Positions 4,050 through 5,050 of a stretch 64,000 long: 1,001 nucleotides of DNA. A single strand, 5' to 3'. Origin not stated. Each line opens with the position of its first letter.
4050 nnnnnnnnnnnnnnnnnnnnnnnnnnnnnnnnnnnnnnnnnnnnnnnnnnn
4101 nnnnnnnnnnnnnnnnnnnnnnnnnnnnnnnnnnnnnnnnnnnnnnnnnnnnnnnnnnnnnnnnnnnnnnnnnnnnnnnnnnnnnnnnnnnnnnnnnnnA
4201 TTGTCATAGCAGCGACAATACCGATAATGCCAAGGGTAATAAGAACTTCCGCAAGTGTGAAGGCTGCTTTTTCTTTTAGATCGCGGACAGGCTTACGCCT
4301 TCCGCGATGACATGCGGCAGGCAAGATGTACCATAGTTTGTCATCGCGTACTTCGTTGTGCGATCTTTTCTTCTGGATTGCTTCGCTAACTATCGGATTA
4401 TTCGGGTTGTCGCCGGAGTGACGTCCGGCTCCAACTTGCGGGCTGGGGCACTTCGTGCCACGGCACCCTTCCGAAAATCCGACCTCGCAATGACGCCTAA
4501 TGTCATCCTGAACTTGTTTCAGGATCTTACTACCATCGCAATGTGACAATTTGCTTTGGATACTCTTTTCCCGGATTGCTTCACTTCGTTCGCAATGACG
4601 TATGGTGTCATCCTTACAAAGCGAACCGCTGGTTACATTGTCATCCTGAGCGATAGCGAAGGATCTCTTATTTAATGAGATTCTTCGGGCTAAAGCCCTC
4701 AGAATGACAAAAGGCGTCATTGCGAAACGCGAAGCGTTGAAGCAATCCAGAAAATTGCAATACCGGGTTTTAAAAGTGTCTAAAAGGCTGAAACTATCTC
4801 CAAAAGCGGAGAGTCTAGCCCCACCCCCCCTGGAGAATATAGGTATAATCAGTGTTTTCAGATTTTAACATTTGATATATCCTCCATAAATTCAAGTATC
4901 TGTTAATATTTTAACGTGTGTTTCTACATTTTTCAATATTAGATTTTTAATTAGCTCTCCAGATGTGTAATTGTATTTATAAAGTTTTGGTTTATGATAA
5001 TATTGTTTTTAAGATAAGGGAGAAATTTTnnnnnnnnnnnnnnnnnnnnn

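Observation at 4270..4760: GTCAT...ATGAC palindromic repeat modules are confined to pilin-like leader regions and are coding-compatible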

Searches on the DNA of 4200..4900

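Call 50: search_rna_families(source=window, start=4200, end=4900, threshold=evalue, max_evalue=1)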
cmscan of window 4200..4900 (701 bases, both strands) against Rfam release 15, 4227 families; matches with E-value up to 1: 2.
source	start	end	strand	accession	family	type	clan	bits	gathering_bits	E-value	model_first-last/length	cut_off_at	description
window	4648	4691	+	RF01648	ceN65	Gene; snRNA; snoRNA; CD-box;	-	20.1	48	0.084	1-65/65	no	Caenorhabditis snoRNA ceN65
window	4238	4302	+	RF02470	Ms_IGR-8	Gene; sRNA;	-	17.5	44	0.33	1-63/63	no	Mycobacterium sRNA Ms_IGR-8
